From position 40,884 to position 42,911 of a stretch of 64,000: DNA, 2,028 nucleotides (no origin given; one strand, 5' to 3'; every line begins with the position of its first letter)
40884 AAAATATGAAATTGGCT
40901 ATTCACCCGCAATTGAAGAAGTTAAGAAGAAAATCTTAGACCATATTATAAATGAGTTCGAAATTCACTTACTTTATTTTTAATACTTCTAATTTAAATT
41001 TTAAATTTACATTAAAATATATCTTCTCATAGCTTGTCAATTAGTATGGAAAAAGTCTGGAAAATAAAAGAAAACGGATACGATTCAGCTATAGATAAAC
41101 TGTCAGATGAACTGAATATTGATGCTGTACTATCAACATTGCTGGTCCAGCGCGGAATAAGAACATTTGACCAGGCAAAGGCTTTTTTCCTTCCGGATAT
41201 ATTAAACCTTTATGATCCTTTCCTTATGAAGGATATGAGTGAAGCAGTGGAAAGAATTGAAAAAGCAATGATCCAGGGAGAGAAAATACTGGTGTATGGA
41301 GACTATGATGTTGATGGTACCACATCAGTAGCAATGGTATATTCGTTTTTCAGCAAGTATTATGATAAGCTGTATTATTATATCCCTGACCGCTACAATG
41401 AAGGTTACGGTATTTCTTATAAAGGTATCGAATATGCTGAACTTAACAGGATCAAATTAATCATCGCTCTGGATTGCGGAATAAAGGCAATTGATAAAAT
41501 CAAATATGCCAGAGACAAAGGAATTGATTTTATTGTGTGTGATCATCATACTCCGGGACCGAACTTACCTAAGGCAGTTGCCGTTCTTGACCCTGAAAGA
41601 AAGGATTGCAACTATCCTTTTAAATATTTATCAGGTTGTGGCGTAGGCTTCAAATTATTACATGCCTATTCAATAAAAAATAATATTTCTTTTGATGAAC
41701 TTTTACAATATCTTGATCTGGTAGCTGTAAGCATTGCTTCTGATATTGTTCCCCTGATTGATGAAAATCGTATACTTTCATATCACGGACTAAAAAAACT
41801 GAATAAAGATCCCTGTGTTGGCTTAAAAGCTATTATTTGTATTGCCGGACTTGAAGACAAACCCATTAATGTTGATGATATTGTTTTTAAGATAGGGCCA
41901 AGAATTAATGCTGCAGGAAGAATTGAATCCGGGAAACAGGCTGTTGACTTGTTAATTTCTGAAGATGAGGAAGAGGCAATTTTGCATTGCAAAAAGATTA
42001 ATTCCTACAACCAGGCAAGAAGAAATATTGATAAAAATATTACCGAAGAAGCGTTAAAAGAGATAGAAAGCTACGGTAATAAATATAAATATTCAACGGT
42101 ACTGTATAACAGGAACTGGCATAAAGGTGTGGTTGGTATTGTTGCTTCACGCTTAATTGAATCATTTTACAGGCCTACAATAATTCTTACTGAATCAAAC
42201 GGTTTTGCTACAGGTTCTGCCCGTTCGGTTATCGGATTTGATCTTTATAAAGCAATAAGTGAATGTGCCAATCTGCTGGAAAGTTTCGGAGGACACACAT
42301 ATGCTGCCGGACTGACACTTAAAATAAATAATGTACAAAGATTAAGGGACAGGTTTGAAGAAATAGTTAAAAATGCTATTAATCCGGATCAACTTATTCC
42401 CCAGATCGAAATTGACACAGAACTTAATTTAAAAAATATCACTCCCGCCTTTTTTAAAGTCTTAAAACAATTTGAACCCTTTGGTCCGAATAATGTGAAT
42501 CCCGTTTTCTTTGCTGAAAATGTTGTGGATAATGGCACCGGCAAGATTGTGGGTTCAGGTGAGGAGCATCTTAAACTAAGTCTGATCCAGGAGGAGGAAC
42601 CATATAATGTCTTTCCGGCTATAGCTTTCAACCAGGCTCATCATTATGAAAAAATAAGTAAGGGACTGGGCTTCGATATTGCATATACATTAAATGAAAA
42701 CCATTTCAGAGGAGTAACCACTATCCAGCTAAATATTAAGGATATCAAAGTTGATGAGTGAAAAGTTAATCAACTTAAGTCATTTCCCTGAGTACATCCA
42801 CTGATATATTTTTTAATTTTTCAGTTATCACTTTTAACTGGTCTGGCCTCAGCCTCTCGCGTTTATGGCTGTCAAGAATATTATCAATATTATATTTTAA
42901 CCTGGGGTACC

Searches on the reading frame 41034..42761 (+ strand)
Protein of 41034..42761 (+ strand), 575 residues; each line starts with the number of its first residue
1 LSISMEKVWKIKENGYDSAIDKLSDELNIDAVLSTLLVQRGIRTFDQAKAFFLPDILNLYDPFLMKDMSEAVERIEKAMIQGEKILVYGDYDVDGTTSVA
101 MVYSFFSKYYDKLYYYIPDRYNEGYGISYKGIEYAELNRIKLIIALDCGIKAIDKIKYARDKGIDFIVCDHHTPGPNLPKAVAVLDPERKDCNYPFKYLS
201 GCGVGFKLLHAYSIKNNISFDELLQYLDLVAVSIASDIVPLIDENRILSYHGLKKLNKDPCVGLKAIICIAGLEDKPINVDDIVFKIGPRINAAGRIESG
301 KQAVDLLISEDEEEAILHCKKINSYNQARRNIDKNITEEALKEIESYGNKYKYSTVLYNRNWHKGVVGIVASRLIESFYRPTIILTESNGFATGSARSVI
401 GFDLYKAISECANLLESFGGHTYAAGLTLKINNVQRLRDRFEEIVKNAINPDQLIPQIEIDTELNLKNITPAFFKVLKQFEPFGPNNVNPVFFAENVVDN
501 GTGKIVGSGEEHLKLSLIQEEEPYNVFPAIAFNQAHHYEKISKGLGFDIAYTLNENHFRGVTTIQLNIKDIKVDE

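Call 18: find_encoding_contigs(protein=window:41034-42761:+, flank=10000, max_places=1)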
Protein window:41034-42761:+ (575 aa): no gene with exactly this product is on record in the collection.

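Call 76: search_protein_families(library=pfam, proteins=[window:41034-42761:+], max_evalue=0.0001)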
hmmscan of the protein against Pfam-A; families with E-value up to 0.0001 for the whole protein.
window:41034-42761:+ (575 aa): 3 families
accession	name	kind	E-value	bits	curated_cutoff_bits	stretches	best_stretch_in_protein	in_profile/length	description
PF17768.7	RecJ_OB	-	1.2e-27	96.5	27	1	460-570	1-107/107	RecJ OB domain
PF01368.27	DHH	-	2e-26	93.1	28.1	1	84-233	1-124/125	DHH family, N-terminal domain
PF02272.25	DHHA1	-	6.5e-16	59.1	25.9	1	350-447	3-102/102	DHHA1 domain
